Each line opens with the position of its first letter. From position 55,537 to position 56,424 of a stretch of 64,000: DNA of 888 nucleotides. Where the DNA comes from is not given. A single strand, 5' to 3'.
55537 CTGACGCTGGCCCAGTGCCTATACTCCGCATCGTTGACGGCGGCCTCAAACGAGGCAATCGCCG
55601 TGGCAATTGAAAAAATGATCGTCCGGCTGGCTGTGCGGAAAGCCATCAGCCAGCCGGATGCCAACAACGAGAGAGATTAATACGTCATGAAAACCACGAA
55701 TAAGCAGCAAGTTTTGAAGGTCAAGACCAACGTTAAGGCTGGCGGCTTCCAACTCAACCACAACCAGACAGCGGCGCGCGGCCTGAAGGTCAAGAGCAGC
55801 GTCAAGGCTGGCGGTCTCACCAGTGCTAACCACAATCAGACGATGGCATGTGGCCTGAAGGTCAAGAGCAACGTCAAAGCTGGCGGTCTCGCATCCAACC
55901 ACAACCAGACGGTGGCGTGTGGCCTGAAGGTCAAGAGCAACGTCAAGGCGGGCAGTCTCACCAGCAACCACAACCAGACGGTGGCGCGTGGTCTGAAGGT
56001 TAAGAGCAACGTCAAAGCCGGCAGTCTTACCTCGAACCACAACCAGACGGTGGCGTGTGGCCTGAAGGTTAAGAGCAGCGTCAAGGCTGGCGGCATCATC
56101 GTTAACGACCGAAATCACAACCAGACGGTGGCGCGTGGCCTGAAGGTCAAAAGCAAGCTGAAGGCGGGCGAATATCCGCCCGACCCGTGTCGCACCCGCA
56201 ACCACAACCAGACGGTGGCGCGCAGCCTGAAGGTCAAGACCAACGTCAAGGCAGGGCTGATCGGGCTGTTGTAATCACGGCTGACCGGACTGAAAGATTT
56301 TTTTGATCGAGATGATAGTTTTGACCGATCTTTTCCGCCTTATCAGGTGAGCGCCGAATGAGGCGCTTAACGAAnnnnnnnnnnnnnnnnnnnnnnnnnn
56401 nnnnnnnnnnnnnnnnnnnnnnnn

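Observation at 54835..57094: Three adjacent genes encode signal-less, strongly cationic proteins made entirely of ~22 short cassettes with a hypervariable centre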

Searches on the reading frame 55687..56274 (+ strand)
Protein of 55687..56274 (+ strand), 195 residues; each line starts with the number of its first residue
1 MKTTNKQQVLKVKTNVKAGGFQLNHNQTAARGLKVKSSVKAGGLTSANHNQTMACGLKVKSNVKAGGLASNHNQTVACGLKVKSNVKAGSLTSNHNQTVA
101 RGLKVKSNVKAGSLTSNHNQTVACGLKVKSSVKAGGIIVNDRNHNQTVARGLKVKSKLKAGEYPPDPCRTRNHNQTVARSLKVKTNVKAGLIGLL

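Call 3: search_protein_families(library=pfam, proteins=[window:55687-56274:+], max_evalue=1)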
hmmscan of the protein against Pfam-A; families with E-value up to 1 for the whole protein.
window:55687-56274:+ (195 aa): 4 families
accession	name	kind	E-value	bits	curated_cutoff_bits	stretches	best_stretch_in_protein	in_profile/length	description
PF22021.2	RbmA-like_FnIII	-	0.00013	22.3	27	0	88-132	61-106/111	RbmA-like, FnIII domain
PF09180.16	ProRS-C_1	-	0.00053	20.5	31.5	0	35-69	4-38/71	Prolyl-tRNA synthetase, C-terminal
PF23982.2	XM1_gp53_minor_capsid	-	0.002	18.4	27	1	70-162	31-122/154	XM1 gp53 minor capsid protein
PF03100.22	CcmE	-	0.21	12.4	24.6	0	90-121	9-41/99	CcmE domain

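Call 4: search_protein_families(library=ncbifam, proteins=[window:55687-56274:+], max_evalue=1)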
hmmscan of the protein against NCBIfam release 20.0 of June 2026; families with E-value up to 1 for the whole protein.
window:55687-56274:+ (195 aa): 3 families
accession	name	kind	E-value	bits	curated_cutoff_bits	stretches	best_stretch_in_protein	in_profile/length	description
NF033138.2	RND-peri-MexC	equivalog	0.0071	15.5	625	0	94-140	213-259/375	MexC family multidrug efflux RND transporter periplasmic adaptor subunit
NF005508.0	PRK07121.1-1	equivalog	0.03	12.9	537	1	57-144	224-316/497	FAD-binding protein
NF004625.0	PRK05965.1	subfamily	0.056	12.1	729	1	91-153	298-360/460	hypothetical protein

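Call 7: find_homologous_proteins(query=window:55687-56274:+, max_evalue=0.001)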
Query window:55687-56274:+ (195 aa): 224 proteins with E <= 0.001 among 8000 candidates; the best 120 are listed.
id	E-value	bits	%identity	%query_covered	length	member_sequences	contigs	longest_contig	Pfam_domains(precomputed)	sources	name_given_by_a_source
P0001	1.1e-43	167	62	78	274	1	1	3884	-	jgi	jgi:hypothetical protein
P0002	6.4e-40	155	52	93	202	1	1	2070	-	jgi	jgi:hypothetical protein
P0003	1.1e-31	128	63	56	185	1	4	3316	-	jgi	jgi:hypothetical protein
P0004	3.4e-31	126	64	59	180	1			-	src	-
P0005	2.4e-30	124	60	63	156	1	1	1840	-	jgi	jgi:hypothetical protein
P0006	9.7e-30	122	66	54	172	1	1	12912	-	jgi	jgi:hypothetical protein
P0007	9.8e-30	122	66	53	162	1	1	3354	-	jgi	-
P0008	4.2e-29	120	59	61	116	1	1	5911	-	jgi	jgi:hypothetical protein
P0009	1.0e-28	118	57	65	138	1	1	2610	-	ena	-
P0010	1.0e-28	118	46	66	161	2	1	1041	-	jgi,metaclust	metaclust:\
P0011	8.1e-28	115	49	66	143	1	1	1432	-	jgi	jgi:hypothetical protein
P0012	1.0e-27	115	66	42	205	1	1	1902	-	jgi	jgi:hypothetical protein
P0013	1.2e-27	115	61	53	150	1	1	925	-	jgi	jgi:hypothetical protein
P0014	8.1e-26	109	60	52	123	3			-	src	-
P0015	1.3e-25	108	58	48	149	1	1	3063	-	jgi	jgi:hypothetical protein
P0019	6.3e-25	106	55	54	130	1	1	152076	-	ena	-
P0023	1.8e-24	105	44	77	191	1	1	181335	-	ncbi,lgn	-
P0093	1.2e-16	79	48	49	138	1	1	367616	-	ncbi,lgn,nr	ncbi:MAG: hypothetical protein JST85_04055 [Acidobacteria bacterium]|nr:hypothetical protein [Acidob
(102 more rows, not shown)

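Call 8: search_solved_structures(query=window:55687-56274:+, max_evalue=10)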
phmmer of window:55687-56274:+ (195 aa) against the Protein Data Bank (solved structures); distinct sequences matched with E-value up to 10: 1.
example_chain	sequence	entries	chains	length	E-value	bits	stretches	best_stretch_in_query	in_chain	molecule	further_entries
9h8t_K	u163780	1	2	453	0.39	13.9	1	35-156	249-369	Ubiquinol-cytochrome c reductase core protein 2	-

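Call 13: find_encoding_contigs(protein=P0093, flank=10000, max_places=2)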
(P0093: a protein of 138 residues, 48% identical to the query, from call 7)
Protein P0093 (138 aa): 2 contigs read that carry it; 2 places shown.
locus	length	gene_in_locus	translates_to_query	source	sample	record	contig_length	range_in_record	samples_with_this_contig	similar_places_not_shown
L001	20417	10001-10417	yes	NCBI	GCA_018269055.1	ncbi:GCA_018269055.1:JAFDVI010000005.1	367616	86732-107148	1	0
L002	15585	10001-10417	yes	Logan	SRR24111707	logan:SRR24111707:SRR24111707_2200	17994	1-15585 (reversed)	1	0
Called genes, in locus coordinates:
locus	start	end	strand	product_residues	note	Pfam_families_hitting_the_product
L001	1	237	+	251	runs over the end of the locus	PF00092:VWA (faint)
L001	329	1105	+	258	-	PF13672:PP2C_2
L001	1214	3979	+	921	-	PF00069:Pkinase, PF14559:TPR_19 (faint), PF00515:TPR_1 (faint), PF07719:TPR_2 (faint), PF13414:TPR_11 (faint), PF13432:TPR_16 (faint), PF13431:TPR_17 (faint)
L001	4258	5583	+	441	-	PF20251:Big_14 (weak)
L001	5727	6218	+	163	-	PF01957:NfeD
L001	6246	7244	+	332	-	PF01145:Band_7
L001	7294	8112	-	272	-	PF00106:adh_short, PF08659:KR (weak), PF13561:adh_short_C2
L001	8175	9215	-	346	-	PF08100:Dimerisation, PF00891:Methyltransf_2, PF13649:Methyltransf_25 (faint)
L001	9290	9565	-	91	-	-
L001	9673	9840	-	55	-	-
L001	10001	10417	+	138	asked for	-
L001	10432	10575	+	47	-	-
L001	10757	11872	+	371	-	-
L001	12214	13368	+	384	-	PF26002:Beta-barrel_AprE (faint)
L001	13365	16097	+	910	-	PF03412:Peptidase_C39, PF00005:ABC_tran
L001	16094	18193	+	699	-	PF00005:ABC_tran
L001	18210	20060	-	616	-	PF02574:S-methyl_trans, PF02219:MTHFR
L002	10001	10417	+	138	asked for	-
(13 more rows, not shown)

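Call 14: find_encoding_contigs(protein=P0023, flank=10000, max_places=2)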
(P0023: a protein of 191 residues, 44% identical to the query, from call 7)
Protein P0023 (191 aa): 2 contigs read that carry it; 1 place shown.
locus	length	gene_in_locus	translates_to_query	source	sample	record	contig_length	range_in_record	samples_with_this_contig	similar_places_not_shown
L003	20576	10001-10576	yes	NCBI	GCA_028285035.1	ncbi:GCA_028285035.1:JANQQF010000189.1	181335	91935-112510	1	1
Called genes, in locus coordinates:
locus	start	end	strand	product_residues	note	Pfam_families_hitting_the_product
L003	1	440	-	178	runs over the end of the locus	PF01797:Y1_Tnp (weak)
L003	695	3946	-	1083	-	PF03704:BTAD, PF00931:NB-ARC, PF13401:AAA_22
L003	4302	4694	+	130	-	-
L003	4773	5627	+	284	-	PF13489:Methyltransf_23, PF01135:PCMT, PF01209:Ubie_methyltran, PF06325:PrmA (weak), PF13847:Methyltransf_31, PF08241:Methyltransf_11, PF08242:Methyltransf_12, PF13649:Methyltransf_25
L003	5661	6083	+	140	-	PF01206:TusA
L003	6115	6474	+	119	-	PF02635:DsrE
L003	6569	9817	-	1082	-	PF03704:BTAD, PF13428:TPR_14 (faint), PF00931:NB-ARC, PF13401:AAA_22 (weak)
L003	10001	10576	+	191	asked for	-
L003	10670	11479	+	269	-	PF00561:Abhydrolase_1, PF00975:Thioesterase (faint), PF12146:Hydrolase_4, PF12697:Abhydrolase_6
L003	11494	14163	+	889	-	PF07719:TPR_2 (faint), PF13374:TPR_10 (faint), PF13424:TPR_12 (weak), PF13428:TPR_14 (faint), PF14559:TPR_19 (faint), PF17874:TPR_MalT, PF13424:TPR_12, PF00196:GerE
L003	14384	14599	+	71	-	-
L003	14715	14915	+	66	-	-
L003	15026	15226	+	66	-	-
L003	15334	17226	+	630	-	PF02310:B12-binding (weak), PF04055:Radical_SAM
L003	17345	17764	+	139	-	PF00042:Globin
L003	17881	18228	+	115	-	-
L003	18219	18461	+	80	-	-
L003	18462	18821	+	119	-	-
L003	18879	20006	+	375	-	-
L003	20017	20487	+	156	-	-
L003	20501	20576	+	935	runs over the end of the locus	PF03412:Peptidase_C39, PF00005:ABC_tran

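Call 15: find_encoding_contigs(protein=P0019, flank=10000, max_places=2)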
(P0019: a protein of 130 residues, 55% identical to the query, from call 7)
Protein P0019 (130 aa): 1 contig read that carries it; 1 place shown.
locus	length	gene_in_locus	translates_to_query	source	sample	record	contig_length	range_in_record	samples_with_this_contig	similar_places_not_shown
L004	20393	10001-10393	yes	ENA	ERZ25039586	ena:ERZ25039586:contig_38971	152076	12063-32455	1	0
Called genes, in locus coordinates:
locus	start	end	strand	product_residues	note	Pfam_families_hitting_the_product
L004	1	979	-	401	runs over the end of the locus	PF00149:Metallophos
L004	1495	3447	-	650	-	PF02129:Peptidase_S15, PF08530:PepX_C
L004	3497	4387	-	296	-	PF07638:Sigma70_ECF, PF08281:Sigma70_r4_2, PF04545:Sigma70_r4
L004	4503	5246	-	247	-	PF00069:Pkinase, PF07714:PK_Tyr_Ser-Thr, PF01636:APH (faint), PF03109:ABC1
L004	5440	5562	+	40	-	-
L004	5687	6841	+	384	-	-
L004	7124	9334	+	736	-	PF00144:Beta-lactamase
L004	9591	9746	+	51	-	-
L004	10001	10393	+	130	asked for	-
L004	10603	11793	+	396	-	PF25917:BSH_RND (weak)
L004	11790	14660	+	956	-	PF03412:Peptidase_C39, PF00664:ABC_membrane (weak), PF00005:ABC_tran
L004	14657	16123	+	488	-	-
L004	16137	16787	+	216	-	PF00005:ABC_tran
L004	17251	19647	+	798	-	PF25778:DUF7948, PF06739:SBBP (weak)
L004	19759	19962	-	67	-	-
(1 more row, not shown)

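Call 25: find_related_loci(query=window:55687-56274:+, collection=genome_contigs, flank=10000)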
Query window:55687-56274:+ (195 aa) in genome_contigs; peptide patterns used: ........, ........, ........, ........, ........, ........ (x = any residue, [..] = any of these).
43 stretches matched a pattern, but none encodes a relative of the query by tblastn (E <= 1e-3).

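Call 32: predict_structure(alignment_id=A2)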
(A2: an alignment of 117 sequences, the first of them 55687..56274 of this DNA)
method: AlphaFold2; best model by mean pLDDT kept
length: 195 residues; sequences in the alignment: 117
mean_pLDDT: 56.4   pTM: 0.15
mean pLDDT of the five models: 56.4, 54.5, 53.4, 49.5, 47.1
residues with pLDDT >= 90: 0; 70-90: 7; 50-70: 151; < 50: 37
segments of 3 or more residues with pLDDT < 50: 25-32, 41-53
pLDDT, mean of each block of 10 residues (from residue 1): 58 62 47 52 44 55 60 53 58 57 57 55 56 56 57 61 57 55 67 63
secondary structure: DSSP gave nothing for this model
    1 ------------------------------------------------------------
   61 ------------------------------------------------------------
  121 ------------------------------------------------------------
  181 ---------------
elements in order:

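Call 61: search_protein_representatives(alignment_id=A2)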
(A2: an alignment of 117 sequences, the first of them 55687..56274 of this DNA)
Query: 117 sequences, 152 profile positions. Proteins with E-value up to 0.001 (for the whole library): 2924; up to 1e-10: 1058; up to 1e-30: 49. The best 150 are listed.
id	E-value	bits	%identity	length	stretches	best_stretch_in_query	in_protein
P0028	1.4e-55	203.6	-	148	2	39-115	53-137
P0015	1.9e-47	177.2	-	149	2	34-99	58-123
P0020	3.0e-46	173.3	-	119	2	32-88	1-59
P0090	1.3e-43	164.8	-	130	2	29-113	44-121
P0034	6.4e-42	159.3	-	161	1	9-115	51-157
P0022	1.8e-40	154.6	-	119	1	20-113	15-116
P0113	1.9e-40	154.5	-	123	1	19-115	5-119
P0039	2.0e-39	151.2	-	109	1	32-117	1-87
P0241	3.1e-39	150.6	-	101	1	32-113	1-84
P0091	6.0e-39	149.6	-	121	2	32-99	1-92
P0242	6.3e-39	149.6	-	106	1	32-115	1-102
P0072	1.5e-38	148.3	-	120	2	32-88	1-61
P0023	1.7e-38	148.2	-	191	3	55-112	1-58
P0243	2.7e-38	147.5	-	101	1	32-114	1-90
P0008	1.6e-37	145.0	-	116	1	14-112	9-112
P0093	8.5e-34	132.9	-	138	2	44-97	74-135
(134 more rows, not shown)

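Call 74: predict_structure(alignment_id=A4)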
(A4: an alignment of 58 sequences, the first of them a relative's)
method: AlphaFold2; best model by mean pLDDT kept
length: 110 residues; sequences in the alignment: 58
mean_pLDDT: 55.7   pTM: 0.21
mean pLDDT of the five models: 55.7, 51.3, 51.1, 50.5, 47.8
residues with pLDDT >= 90: 0; 70-90: 10; 50-70: 81; < 50: 19
segments of 3 or more residues with pLDDT < 50: 74-76
pLDDT, mean of each block of 10 residues (from residue 1): 61 57 54 51 52 55 51 51 51 56 74
secondary structure: DSSP gave nothing for this model
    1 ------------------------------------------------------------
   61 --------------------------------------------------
elements in order:

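Call 82: search_protein_families(library=ncbifam, proteins=[L003:14715-14915:+, L003:15026-15226:+, L003:15334-17226:+, L001:9290-9565:-], max_evalue=0.01)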
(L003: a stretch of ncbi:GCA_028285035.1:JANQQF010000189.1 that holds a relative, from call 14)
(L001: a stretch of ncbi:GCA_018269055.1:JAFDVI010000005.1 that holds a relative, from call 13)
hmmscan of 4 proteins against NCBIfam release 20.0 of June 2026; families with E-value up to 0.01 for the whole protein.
L003:14715-14915:+ (66 aa): 3 families
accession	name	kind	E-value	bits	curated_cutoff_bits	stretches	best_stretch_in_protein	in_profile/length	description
TIGR04509.1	mod_pep_NH_fam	subfamily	4e-07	30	34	1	6-42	8-41/87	NHLP-related RiPP peptide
NF038399.1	NH_RiPP_Os17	domain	4.8e-06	26.6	40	1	10-40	8-38/63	Os1348 family NHLP clan protein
TIGR03793.1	leader_NHLP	domain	0.00074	19.3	50.9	1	6-49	7-50/77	NHLP leader peptide family RiPP precursor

L003:15026-15226:+ (66 aa): 4 families
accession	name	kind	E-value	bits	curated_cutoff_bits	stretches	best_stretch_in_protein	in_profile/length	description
TIGR04509.1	mod_pep_NH_fam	subfamily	1.7e-06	28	34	1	7-46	9-52/87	NHLP-related RiPP peptide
NF038399.1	NH_RiPP_Os17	domain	3.6e-05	23.7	40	1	16-46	14-44/63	Os1348 family NHLP clan protein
TIGR03793.1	leader_NHLP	domain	0.00042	20.1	50.9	1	6-43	7-44/77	NHLP leader peptide family RiPP precursor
NF038175.1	IniB_NTERM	domain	0.0032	17.4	40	1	10-35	7-32/49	IniB N-terminal domain-containing protein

L003:15334-17226:+ (630 aa): 14 families
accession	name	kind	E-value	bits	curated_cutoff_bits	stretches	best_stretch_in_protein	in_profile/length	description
TIGR03975.1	rSAM_ocin_1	subfamily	2.1e-170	568.2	281.85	1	8-591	2-601/606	RiPP maturation radical SAM C-methyltransferase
NF050148.1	rSAM_ApyD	equivalog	1.2e-13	50.4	750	1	128-425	67-363/645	RiPP biosynthesis radical SAM protein ApyD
TIGR04072.2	rSAM_ladder_B12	equivalog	1.4e-12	47.1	360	1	153-432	88-353/443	lipid biosynthesis B12-binding/radical SAM protein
TIGR03471.1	HpnJ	equivalog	4.1e-11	42.4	577.6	1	124-424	59-361/472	hopanoid biosynthesis associated radical SAM protein HpnJ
TIGR04013.1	B12_SAM_MJ_1487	hypoth_equivalog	1.7e-10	40.4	251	2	106-280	9-168/382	TIGR04013 family B12-binding domain/radical SAM domain-containing protein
NF038361.1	rSAM_Sden_1168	equivalog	8.9e-10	37.7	575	1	131-422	136-445/560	Sden_1168 family B12-binding radical SAM P-methyltransferase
TIGR02026.1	BchE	equivalog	1.2e-09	37.6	481.35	1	125-425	52-362/497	magnesium-protoporphyrin IX monomethyl ester anaerobic oxidative cyclase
TIGR04479.1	bcpD_PhpK_rSAM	subfamily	4.9e-09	35.1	600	1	125-425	100-406/504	PhpK family radical SAM P-methyltransferase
TIGR04014.1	B12_SAM_MJ_0865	equivalog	1.6e-08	33.8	360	1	366-426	274-334/434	methyl-coenzyme M reductase glutamine C-methyltransferase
TIGR04295.1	B12_rSAM_oligo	hypoth_equivalog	5.6e-06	25.3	400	1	258-385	199-318/422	TIGR04295 family B12-binding domain-containing radical SAM protein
NF033712.0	B12_rSAM_KedN5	subfamily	9.3e-06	24.1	700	1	132-314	58-247/624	KedN5 family methylcobalamin-dependent radical SAM C-methyltransferase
TIGR04367.1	HpnR_B12_rSAM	equivalog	5.9e-05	21.8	650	1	126-407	51-332/490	hopanoid C-3 methylase HpnR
TIGR01574.1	miaB-methiolase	equivalog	0.004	16.2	355.3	0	368-426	263-323/437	tRNA (N6-isopentenyl adenosine(37)-C2)-methylthiotransferase MiaB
TIGR00089.1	TIGR00089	subfamily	0.0047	15.8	251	0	367-426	255-316/429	MiaB/RimO family radical SAM methylthiotransferase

L001:9290-9565:- (91 aa): 0 families

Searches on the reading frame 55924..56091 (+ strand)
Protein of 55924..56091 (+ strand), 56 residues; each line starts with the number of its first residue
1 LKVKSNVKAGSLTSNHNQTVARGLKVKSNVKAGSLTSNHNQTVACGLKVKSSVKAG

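Call 28: find_related_loci(query=A3, collection=genome_contigs, flank=10000)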
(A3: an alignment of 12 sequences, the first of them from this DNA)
Query A3 (56 aa) in genome_contigs; peptide patterns used: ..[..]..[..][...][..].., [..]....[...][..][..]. (x = any residue, [..] = any of these).
73 stretches matched a pattern; 62 encode a relative of the query (tblastn E <= 1e-3); 55 distinct loci.
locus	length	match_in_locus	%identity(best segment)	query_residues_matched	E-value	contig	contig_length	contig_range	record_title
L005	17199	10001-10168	77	1-56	5e-24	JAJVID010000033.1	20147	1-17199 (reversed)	MAG: Acidobacteria bacterium isolate Bin_42R c_000000005916, whole genome shotgun sequence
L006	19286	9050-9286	73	1-56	1e-22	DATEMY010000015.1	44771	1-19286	MAG TPA_asm: Blastocatellia bacterium isolate SMAG_U8955 k141_1834378, whole genome shotgun sequence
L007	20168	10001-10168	75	1-56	2e-22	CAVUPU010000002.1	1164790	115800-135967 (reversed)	MAG: uncultured Acidobacteriota bacterium isolate MFD06229.bin.2.137 genome assembly, contig: contig_12578, whole genome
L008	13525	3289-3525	75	1-56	2e-22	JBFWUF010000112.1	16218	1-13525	MAG: Blastocatellales bacterium isolate CA_2019_TPBF_64 NODE_15980_length_16218_cov_9.051644_TPBF, whole genome shotgun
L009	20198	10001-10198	74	1-56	4e-22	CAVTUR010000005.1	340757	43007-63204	MAG: Blastocatellia bacterium isolate MFD04944.bin.3.75 genome assembly, contig: contig_14947, whole genome shotgun sequ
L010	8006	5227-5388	77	1-56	4e-22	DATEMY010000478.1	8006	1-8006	MAG TPA_asm: Blastocatellia bacterium isolate SMAG_U8955 k141_1350809, whole genome shotgun sequence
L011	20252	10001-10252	75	1-56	7e-22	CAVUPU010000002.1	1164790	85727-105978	MAG: uncultured Acidobacteriota bacterium isolate MFD06229.bin.2.137 genome assembly, contig: contig_12578, whole genome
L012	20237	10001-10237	70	1-56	2e-21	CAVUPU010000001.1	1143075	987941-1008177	MAG: uncultured Acidobacteriota bacterium isolate MFD06229.bin.2.137 genome assembly, contig: contig_10981, whole genome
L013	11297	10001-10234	68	1-56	6e-21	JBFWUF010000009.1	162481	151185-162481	MAG: Blastocatellales bacterium isolate CA_2019_TPBF_64 NODE_926_length_162481_cov_8.662312_TPBF, whole genome shotgun s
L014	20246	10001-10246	73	1-56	5e-21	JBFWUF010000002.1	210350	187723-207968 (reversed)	MAG: Blastocatellales bacterium isolate CA_2019_TPBF_64 NODE_602_length_210350_cov_9.252784_TPBF, whole genome shotgun s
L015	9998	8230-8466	70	1-56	7e-21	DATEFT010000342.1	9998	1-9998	MAG TPA_asm: Blastocatellia bacterium isolate SMAG_U8766 k141_49490, whole genome shotgun sequence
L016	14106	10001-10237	71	1-56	1e-20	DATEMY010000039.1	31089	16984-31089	MAG TPA_asm: Blastocatellia bacterium isolate SMAG_U8955 k141_828337, whole genome shotgun sequence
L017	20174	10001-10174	67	1-56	1e-20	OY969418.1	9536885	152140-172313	MAG: uncultured Acidobacteriota bacterium isolate MFD09212.bin.c.1 genome assembly, chromosome: 1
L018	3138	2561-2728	64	1-56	4e-20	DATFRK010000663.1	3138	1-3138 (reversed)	MAG TPA_asm: Pyrinomonadaceae bacterium isolate SMAG_U9356 k141_5580348, whole genome shotgun sequence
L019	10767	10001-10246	79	1-56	7e-20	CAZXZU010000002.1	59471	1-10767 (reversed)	MAG TPA_asm: uncultured Heliomicrobium sp. isolate binchicken_co248_361 genome assembly, contig: NODE_356_length_59471_c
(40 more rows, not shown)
